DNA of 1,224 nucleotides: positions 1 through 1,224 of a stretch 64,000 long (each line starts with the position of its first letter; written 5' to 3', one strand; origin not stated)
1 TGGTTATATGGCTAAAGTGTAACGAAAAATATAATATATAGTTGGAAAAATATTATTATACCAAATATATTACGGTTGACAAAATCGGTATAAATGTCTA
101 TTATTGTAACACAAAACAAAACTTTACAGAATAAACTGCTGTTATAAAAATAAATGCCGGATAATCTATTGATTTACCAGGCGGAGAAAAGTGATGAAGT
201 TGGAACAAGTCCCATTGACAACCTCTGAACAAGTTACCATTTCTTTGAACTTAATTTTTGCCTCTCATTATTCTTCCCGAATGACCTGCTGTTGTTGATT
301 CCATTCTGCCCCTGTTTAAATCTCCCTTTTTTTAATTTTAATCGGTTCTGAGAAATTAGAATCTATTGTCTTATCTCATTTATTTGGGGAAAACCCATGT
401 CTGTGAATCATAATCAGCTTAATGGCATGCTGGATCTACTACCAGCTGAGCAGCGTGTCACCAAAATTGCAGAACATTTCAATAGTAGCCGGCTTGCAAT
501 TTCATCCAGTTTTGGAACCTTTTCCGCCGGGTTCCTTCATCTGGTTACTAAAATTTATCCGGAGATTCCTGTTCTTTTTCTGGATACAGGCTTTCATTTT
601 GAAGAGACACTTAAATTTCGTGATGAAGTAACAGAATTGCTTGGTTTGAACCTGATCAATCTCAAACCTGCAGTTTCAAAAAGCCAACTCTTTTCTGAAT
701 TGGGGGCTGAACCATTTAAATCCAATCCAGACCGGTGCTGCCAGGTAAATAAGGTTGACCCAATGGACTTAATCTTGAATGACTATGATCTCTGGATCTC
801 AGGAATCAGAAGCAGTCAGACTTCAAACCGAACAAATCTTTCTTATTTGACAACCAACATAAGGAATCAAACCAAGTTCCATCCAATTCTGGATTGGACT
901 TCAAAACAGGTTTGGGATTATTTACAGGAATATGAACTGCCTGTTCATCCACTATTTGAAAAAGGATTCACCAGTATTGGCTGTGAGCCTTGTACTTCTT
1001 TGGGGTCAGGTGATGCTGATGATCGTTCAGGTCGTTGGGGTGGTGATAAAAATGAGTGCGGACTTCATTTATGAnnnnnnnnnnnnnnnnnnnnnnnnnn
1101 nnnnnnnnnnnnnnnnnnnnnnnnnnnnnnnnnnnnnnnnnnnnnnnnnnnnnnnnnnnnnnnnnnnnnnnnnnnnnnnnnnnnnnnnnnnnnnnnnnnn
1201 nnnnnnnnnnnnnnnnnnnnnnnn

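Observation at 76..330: Cys-operon leader: consensus promoter, 290-nt leader and a Cys-Cys-Cys mini-ORF (MTCCC) followed by a T-run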

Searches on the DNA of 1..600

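Call 3: search_rna_families(source=window, start=1, end=600, threshold=evalue, max_evalue=10, show_alignments=3)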
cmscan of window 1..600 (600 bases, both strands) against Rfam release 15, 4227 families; matches with E-value up to 10: 1.
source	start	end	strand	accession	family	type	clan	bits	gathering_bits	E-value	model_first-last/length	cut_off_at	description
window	186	243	+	RF00300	snoZ221_snoR21b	Gene; snRNA; snoRNA; CD-box;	-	13.8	44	7.5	1-91/91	no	Small nucleolar RNA Z221/R21b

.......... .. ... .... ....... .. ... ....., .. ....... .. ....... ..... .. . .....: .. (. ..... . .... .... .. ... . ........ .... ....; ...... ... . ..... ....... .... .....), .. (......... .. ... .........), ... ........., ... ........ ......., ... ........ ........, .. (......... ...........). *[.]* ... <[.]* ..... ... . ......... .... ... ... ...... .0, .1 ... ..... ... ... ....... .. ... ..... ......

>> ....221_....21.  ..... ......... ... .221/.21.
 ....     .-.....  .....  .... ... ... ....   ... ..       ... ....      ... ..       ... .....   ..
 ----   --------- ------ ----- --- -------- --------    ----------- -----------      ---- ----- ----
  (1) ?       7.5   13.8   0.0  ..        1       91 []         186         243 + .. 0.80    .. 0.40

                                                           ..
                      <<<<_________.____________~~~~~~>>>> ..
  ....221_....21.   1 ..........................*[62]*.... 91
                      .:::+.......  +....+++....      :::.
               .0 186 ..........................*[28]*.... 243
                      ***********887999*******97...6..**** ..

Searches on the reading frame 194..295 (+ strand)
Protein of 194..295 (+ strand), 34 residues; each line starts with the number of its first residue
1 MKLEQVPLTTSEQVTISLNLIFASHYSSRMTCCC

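Call 82: search_protein_families(library=pfam, proteins=[window:194-295:+], max_evalue=1)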
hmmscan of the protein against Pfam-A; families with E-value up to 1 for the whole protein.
seq(34 aa): 1 family
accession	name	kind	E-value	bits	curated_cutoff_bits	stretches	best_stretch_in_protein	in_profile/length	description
PF02246.21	B1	-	0.31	11.6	25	1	11-24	5-18/69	Protein L b1 domain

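Call 83: search_protein_families(library=ncbifam, proteins=[window:194-295:+], max_evalue=1)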
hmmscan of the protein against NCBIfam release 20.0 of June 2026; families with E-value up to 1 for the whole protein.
seq(34 aa): 0 families

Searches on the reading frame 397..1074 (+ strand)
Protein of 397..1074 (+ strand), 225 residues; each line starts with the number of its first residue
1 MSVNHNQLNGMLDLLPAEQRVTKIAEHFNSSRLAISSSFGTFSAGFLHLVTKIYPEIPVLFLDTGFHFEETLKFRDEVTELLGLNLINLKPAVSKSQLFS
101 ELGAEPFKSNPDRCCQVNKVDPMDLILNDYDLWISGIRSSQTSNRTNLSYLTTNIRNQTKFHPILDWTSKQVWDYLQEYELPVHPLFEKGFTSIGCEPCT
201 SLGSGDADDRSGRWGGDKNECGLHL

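Call 7: search_protein_families(library=pfam, proteins=[window:397-1074:+])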
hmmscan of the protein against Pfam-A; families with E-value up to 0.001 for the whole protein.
window:397-1074:+ (225 aa): 1 family
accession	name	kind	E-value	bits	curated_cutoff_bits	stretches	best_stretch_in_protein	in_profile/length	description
PF01507.26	PAPS_reduct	-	2.8e-46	158.2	22.5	1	33-201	2-174/175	Phosphoadenosine phosphosulfate reductase domain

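Call 8: find_related_loci(query=window:397-1074:+, collection=genome_contigs, flank=3000)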
Query window:397-1074:+ (225 aa) in genome_contigs; peptide patterns used: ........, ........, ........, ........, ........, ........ (x = any residue, [..] = any of these).
74 stretches matched a pattern; 23 encode a relative of the query (tblastn E <= 1e-3); 23 distinct loci.
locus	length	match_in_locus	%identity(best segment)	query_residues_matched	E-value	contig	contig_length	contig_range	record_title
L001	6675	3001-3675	77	2-225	9e-121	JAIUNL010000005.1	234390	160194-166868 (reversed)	MAG: Bacteroidetes bacterium isolate BAC1 spades-bin.60~NODE_230_length_234390_cov_1.50223, whole genome shotgun sequenc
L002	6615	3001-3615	46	20-225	7e-63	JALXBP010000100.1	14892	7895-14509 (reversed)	MAG: Anaerolineae bacterium isolate T2_metabat2_scaf2bin.107 T2_NODE_4228_length_14892_cov_6.107416, whole genome shotgu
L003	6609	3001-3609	44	28-224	1e-56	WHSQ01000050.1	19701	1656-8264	MAG: Actinomycetota bacterium isolate Dino_bin11 NODE_50_length_19701_cov_47.190980, whole genome shotgun sequence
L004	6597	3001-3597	42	32-224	2e-53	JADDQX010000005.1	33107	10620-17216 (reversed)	MAG: Actinomycetota bacterium isolate MB1_2 AB19_MB1_40_length_33110_cov_85, whole genome shotgun sequence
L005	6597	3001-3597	42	32-224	5e-53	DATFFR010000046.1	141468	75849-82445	MAG TPA_asm: Actinomycetota bacterium isolate SMAG_U8641 k141_2070338, whole genome shotgun sequence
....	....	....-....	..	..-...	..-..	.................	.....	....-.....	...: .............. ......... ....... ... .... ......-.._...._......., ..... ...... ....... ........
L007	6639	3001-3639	39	7-225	7e-50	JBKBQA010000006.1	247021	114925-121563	MAG: Alcanivoracaceae bacterium isolate 21H_023.bin.56 NODE_6_length_247021_cov_44.476529, whole genome shotgun sequence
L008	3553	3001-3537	45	25-200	9e-49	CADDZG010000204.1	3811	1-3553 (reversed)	Actinobacteria bacterium isolate 23 genome assembly, contig: NODE_20566_length_3811_cov_14.601792, whole genome shotgun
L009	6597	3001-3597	41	32-224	1e-48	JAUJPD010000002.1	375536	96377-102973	MAG: Actinomycetota bacterium isolate YX3bin4 opera_contig_57, whole genome shotgun sequence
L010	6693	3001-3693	36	4-225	2e-48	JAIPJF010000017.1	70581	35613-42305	MAG: Candidatus Neomarinimicrobiota bacterium isolate Tobar13m-G53 Tobar13m-C533, whole genome shotgun sequence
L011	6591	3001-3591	40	33-224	1e-47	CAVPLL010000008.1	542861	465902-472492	MAG: uncultured Actinomycetes bacterium isolate MFD10007.bin.2.144 genome assembly, contig: contig_58744, whole genome s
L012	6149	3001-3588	39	33-223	3e-47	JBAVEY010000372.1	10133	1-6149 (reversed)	MAG: Actinomycetota bacterium isolate MFD04307_ilm_asm_bin8 k127_85063, whole genome shotgun sequence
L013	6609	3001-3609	39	24-224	2e-46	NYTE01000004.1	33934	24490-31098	MAG: Halieaceae bacterium isolate CPC75 1031, whole genome shotgun sequence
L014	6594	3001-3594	37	33-225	3e-46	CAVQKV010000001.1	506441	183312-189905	MAG: uncultured Actinomycetes bacterium isolate MFD00031.bin.2.24 genome assembly, contig: contig_14369, whole genome sh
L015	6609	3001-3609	39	24-224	2e-46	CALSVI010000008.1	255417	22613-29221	MAG: uncultured Luminiphilus sp. isolate PACB-20200310-m53 genome assembly, contig: contig_10318, whole genome shotgun s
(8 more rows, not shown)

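Call 13: find_homologous_proteins(query=window:397-1074:+, max_evalue=1e-40)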
Query window:397-1074:+ (225 aa): 3139 proteins with E <= 1e-40 among 5039 candidates; the best 120 are listed.
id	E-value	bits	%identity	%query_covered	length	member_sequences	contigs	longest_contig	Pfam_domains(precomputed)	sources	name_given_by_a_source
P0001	1.8e-151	520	100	100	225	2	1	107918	PF01507.26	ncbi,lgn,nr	ncbi:MAG: phosphoadenylyl-sulfate reductase [Bacteroidetes bacterium]|nr:phosphoadenylyl-sulfate red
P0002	6.1e-119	414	82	96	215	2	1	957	PF01507.26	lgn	-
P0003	9.1e-118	410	79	96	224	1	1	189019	PF01507.26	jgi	-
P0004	1.3e-117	409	79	96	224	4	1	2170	PF01507.26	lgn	-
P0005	2.3e-76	274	56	97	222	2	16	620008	PF01507.26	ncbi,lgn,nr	ncbi:MAG: phosphoadenylyl-sulfate reductase [Bacteroidetes bacterium]|nr:phosphoadenylyl-sulfate red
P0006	3.9e-73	264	53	98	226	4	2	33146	PF01507.26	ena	-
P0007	1.6e-65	239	51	87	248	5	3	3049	PF01507.26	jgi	-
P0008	4.6e-65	237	48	99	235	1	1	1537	PF01507.26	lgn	-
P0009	3.3e-64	235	51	95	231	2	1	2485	PF01507.26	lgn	-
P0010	5.1e-64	234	49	99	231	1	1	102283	PF01507.26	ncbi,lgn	-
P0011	1.2e-61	226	46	100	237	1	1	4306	PF01507.26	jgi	jgi:phosphoadenosine phosphosulfate reductase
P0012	6.3e-61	224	47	85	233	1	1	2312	PF01507.26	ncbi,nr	ncbi:MAG: phosphoadenylyl-sulfate reductase [Rhodothermales bacterium]|nr:phosphoadenylyl-sulfate re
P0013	6.0e-59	217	47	97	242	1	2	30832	PF01507.26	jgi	jgi:phosphoadenosine phosphosulfate reductase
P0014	1.4e-58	216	45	97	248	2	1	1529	PF01507.26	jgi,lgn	jgi:phosphoadenosine phosphosulfate reductase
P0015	1.6e-58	216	48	92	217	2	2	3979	PF01507.26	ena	-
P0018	3.9e-58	215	51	86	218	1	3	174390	PF01507.26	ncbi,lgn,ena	-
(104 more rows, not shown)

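Call 15: find_encoding_contigs(protein=P0003, flank=3000, max_places=3)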
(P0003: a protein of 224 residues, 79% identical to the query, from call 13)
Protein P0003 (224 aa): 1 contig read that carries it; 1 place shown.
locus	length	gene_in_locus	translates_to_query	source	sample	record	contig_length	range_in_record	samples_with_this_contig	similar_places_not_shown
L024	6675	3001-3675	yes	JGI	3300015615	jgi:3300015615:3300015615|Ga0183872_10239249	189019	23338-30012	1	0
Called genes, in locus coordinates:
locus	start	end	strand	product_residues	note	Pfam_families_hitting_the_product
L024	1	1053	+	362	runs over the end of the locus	-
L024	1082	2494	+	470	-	-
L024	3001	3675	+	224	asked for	PF01507:PAPS_reduct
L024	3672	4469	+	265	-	PF00590:TP_methylase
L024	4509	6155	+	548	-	PF03460:NIR_SIR_ferr, PF01077:NIR_SIR, PF03460:NIR_SIR_ferr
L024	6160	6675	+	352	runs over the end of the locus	PF01547:SBP_bac_1, PF13531:SBP_bac_11, PF13343:SBP_bac_6 (weak)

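Call 16: find_encoding_contigs(protein=P0004, flank=3000, max_places=3)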
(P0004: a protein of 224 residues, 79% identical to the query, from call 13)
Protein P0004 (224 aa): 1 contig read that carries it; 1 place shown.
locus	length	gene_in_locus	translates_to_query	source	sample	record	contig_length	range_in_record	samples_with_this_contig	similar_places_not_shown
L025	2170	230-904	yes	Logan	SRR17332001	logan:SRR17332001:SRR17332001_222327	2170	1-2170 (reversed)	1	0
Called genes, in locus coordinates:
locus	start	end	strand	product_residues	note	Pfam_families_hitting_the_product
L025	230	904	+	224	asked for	PF01507:PAPS_reduct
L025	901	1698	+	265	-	PF00590:TP_methylase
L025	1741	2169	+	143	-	?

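Call 17: find_encoding_contigs(protein=P0005, flank=3000, max_places=4)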
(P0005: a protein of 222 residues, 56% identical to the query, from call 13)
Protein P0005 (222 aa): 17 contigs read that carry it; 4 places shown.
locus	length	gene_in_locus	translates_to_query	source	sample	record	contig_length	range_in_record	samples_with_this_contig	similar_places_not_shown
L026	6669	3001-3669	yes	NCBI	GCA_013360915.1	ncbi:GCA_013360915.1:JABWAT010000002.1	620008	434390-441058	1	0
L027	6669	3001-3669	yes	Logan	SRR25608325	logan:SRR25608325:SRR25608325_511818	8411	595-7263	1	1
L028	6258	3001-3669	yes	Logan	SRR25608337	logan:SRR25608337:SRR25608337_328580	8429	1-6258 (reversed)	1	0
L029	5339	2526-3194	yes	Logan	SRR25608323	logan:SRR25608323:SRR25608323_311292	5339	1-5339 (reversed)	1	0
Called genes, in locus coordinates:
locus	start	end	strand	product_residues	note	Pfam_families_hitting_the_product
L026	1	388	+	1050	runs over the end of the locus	PF18962:Por_Secre_tail (weak)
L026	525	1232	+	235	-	PF20772:TACO1_YebC_N, PF01709:Transcrip_reg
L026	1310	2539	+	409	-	PF05977:MFS_3, PF07690:MFS_1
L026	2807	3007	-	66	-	-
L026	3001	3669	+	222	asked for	PF01507:PAPS_reduct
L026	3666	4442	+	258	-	PF00590:TP_methylase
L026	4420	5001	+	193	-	PF13241:NAD_binding_7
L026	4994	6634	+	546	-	PF03460:NIR_SIR_ferr, PF01077:NIR_SIR, PF03460:NIR_SIR_ferr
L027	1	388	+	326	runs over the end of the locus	?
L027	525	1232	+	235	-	PF20772:TACO1_YebC_N, PF01709:Transcrip_reg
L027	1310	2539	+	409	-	PF05977:MFS_3, PF07690:MFS_1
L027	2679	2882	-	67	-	-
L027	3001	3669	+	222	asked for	PF01507:PAPS_reduct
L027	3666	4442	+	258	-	PF00590:TP_methylase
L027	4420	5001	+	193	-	PF13241:NAD_binding_7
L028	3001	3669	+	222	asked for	PF01507:PAPS_reduct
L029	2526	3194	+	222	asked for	PF01507:PAPS_reduct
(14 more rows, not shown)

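Call 21: find_encoding_contigs(protein=P0002, flank=3000, max_places=2)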
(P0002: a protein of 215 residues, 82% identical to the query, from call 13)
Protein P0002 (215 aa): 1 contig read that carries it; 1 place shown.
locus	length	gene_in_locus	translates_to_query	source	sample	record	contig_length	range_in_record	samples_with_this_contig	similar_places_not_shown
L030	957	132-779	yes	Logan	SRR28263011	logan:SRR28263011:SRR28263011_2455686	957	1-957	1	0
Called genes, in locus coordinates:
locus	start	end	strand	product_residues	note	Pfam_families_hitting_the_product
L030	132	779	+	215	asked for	PF01507:PAPS_reduct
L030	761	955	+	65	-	?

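Call 22: find_encoding_contigs(protein=P0006, flank=3000, max_places=2)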
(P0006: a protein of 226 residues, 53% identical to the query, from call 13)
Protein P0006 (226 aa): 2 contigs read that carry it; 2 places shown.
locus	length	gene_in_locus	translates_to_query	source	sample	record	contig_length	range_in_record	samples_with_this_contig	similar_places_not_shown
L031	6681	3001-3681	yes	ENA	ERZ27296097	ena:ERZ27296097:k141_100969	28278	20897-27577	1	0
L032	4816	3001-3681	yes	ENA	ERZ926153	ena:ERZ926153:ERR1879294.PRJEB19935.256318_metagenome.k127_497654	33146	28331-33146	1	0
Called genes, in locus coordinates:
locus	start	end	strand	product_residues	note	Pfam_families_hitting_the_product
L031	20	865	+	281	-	PF00753:Lactamase_B, PF23023:Anti-Pycsar_Apyc1 (faint)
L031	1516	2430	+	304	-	PF17773:UPF0176_N, PF00581:Rhodanese, PF12368:Rhodanese_C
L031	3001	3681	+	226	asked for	PF01507:PAPS_reduct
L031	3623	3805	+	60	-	-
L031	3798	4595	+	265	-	PF00590:TP_methylase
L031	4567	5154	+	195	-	PF13241:NAD_binding_7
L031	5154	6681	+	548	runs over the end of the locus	PF03460:NIR_SIR_ferr, PF01077:NIR_SIR, PF03460:NIR_SIR_ferr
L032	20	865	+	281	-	PF00753:Lactamase_B, PF23023:Anti-Pycsar_Apyc1 (faint)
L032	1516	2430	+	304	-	PF17773:UPF0176_N, PF00581:Rhodanese, PF12368:Rhodanese_C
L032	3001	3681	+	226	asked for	PF01507:PAPS_reduct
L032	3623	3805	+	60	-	-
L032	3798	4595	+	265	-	PF00590:TP_methylase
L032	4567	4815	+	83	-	?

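Call 23: find_encoding_contigs(protein=P0010, flank=3000, max_places=2)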
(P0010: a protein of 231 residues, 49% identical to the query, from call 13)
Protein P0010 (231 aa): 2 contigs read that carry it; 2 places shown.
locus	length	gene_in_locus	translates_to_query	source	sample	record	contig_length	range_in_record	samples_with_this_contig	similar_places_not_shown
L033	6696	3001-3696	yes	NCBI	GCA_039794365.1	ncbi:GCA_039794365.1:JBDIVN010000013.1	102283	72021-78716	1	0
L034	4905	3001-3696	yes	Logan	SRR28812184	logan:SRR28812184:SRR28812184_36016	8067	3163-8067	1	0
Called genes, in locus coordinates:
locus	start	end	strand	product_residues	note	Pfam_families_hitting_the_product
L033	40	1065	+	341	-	PF00258:Flavodoxin_1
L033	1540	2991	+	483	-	PF00939:Na_sulph_symp, PF03600:CitMHS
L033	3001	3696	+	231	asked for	PF01507:PAPS_reduct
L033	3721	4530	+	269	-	PF00590:TP_methylase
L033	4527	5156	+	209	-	PF01488:Shikimate_DH (weak), PF13241:NAD_binding_7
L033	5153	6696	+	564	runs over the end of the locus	PF03460:NIR_SIR_ferr, PF01077:NIR_SIR, PF03460:NIR_SIR_ferr, PF01077:NIR_SIR (weak)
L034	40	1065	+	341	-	PF00258:Flavodoxin_1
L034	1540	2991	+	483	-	PF00939:Na_sulph_symp, PF03600:CitMHS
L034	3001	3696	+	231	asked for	PF01507:PAPS_reduct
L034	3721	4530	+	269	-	PF00590:TP_methylase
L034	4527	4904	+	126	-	?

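Call 30: find_related_loci(query=A2, collection=metagenome_contigs, flank=1500)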
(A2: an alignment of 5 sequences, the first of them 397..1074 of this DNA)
Query A2 (225 aa) in metagenome_contigs; peptide patterns used: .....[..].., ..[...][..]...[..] (x = any residue, [..] = any of these).
600 stretches matched a pattern (row limit reached: there are more); 578 encode a relative of the query (tblastn E <= 1e-3); the best 80 are kept; 80 distinct loci.
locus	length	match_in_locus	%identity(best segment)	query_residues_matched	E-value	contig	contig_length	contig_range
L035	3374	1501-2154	43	7-224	1e-61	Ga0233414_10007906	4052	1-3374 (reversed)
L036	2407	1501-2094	48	30-224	1e-61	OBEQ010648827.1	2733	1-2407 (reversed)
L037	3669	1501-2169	44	4-224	6e-61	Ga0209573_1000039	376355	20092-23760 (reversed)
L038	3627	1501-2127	43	19-224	3e-59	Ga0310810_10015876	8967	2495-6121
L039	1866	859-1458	44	29-225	3e-60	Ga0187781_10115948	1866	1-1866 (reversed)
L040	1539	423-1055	47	20-224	1e-60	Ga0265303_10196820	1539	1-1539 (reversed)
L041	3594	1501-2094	45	32-225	7e-58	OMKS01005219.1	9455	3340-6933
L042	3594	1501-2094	44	30-224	1e-56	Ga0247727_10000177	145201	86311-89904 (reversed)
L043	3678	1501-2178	43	1-224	2e-56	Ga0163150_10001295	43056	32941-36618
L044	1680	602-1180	44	32-224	7e-58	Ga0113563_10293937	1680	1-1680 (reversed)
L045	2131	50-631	44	35-225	4e-56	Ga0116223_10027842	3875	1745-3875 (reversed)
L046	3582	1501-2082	45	35-225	4e-56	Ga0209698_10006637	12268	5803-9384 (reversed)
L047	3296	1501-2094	45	32-225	1e-55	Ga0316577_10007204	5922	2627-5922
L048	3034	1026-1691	42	2-224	9e-56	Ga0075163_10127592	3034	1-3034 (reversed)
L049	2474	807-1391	43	34-225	2e-55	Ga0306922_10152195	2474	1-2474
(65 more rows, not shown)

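Call 32: find_encoding_contigs(protein=P0007, flank=1500, max_places=2)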
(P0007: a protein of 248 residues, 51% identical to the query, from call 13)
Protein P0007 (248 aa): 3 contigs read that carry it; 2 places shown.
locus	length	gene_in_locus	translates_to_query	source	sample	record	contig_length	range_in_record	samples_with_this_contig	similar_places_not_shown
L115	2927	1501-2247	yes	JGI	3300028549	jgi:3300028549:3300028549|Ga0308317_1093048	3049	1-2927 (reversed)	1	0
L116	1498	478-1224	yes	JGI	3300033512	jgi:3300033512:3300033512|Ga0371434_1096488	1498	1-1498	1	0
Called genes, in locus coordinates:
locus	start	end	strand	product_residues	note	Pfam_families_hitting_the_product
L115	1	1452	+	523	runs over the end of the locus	?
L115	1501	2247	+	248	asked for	PF01507:PAPS_reduct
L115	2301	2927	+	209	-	?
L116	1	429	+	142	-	?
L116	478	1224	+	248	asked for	PF01507:PAPS_reduct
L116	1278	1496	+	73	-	?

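Call 33: find_encoding_contigs(protein=P0009, flank=1500, max_places=2)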
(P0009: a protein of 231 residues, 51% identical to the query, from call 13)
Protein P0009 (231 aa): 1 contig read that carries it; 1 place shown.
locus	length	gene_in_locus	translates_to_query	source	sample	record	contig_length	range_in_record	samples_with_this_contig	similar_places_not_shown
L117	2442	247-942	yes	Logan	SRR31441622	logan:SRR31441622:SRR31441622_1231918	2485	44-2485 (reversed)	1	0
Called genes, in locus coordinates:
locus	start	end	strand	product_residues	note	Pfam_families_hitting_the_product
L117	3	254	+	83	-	?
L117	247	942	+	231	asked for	PF01507:PAPS_reduct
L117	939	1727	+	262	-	PF00590:TP_methylase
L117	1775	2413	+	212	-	PF13241:NAD_binding_7, PF14824:Sirohm_synth_M (faint)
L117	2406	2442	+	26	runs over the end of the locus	?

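Call 34: find_encoding_contigs(protein=P0018, flank=1500, max_places=2)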
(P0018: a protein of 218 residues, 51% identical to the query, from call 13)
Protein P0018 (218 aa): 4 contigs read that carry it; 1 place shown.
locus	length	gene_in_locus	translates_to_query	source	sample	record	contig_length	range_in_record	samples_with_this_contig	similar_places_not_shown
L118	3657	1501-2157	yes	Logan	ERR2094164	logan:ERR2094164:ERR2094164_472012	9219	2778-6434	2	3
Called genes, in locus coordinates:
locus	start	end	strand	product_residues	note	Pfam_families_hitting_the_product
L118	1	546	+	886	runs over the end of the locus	PF00809:Pterin_bind, PF02607:B12-binding_2, PF02310:B12-binding, PF02965:Met_synt_B12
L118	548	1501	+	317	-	PF02219:MTHFR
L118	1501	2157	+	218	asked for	PF01507:PAPS_reduct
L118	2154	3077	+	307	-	PF01073:3Beta_HSD, PF01370:Epimerase, PF02719:Polysacc_synt_2, PF04321:RmlD_sub_bind, PF07993:NAD_binding_4, PF13460:NAD_binding_10, PF16363:GDP_Man_Dehyd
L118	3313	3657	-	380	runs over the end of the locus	PF04055:Radical_SAM, PF06968:BATS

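Call 63: find_homologous_proteins(query=A2, max_evalue=1e-60)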
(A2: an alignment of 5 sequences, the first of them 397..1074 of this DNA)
Query A2 (5 sequences) (225 aa, profile of the alignment): 127 proteins with E <= 1e-60 among 8000 candidates; the best 120 are listed.
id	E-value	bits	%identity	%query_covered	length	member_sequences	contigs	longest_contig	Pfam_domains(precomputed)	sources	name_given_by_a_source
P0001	1.6e-127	442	100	100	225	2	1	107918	PF01507.26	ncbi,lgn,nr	ncbi:MAG: phosphoadenylyl-sulfate reductase [Bacteroidetes bacterium]|nr:phosphoadenylyl-sulfate red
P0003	9.5e-125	433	79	96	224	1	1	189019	PF01507.26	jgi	-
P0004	9.2e-124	429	79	96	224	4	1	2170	PF01507.26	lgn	-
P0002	5.7e-123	427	82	96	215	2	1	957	PF01507.26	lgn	-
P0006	2.4e-118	412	53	98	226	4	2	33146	PF01507.26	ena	-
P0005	5.5e-114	397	56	97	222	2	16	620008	PF01507.26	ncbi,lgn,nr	ncbi:MAG: phosphoadenylyl-sulfate reductase [Bacteroidetes bacterium]|nr:phosphoadenylyl-sulfate red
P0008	7.2e-80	286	48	99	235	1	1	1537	PF01507.26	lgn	-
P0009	8.9e-79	282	51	95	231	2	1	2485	PF01507.26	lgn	-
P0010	3.1e-76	274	49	99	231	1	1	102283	PF01507.26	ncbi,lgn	-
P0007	3.6e-76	274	51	87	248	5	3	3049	PF01507.26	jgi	-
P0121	6.5e-71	257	47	86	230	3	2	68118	PF01507.26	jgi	-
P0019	9.7e-70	253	47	97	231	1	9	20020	PF01507.26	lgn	-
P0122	1.3e-69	252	47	87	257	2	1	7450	PF01507.26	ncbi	-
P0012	6.2e-69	250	47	85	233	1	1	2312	PF01507.26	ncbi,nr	ncbi:MAG: phosphoadenylyl-sulfate reductase [Rhodothermales bacterium]|nr:phosphoadenylyl-sulfate re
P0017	7.1e-69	250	45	97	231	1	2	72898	PF01507.26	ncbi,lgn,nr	ncbi:MAG: phosphoadenosine phosphosulfate reductase [Chloroflexota bacterium]|nr:MAG: phosphoadenosi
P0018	1.8e-62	229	51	86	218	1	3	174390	PF01507.26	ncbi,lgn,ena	-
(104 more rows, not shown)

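Call 64: find_encoding_contigs(protein=P0008, flank=1500, max_places=2)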
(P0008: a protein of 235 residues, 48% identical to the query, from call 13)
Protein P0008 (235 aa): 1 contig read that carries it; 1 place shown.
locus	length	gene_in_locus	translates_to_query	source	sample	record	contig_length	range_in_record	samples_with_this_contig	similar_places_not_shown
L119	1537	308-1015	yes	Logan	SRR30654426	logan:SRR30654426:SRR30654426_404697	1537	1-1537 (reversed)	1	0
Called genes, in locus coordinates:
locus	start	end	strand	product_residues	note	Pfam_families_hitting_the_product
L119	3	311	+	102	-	?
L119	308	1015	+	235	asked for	PF01507:PAPS_reduct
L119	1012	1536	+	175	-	?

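Call 65: find_encoding_contigs(protein=P0121, flank=1500, max_places=2)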
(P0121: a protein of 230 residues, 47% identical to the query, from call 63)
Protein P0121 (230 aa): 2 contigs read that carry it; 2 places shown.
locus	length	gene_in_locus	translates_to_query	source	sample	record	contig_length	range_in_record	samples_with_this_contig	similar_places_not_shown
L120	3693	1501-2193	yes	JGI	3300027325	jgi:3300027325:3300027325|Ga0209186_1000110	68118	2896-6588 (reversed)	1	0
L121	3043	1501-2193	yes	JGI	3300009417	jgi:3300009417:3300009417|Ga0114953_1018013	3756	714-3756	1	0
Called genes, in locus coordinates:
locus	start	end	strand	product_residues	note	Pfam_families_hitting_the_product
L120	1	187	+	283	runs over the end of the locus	PF00535:Glycos_transf_2, PF10111:Glyco_tranf_2_2 (weak), PF13641:Glyco_tranf_2_3 (weak)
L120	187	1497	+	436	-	PF04932:Wzy_C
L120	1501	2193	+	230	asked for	PF01507:PAPS_reduct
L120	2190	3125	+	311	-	PF01073:3Beta_HSD, PF01370:Epimerase, PF02719:Polysacc_synt_2, PF04321:RmlD_sub_bind, PF07993:NAD_binding_4, PF13460:NAD_binding_10, PF16363:GDP_Man_Dehyd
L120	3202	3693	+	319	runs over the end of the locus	-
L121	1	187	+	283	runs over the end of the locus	PF00535:Glycos_transf_2, PF10111:Glyco_tranf_2_2 (weak), PF13641:Glyco_tranf_2_3 (weak)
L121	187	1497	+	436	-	PF04932:Wzy_C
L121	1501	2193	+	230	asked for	PF01507:PAPS_reduct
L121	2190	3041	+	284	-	?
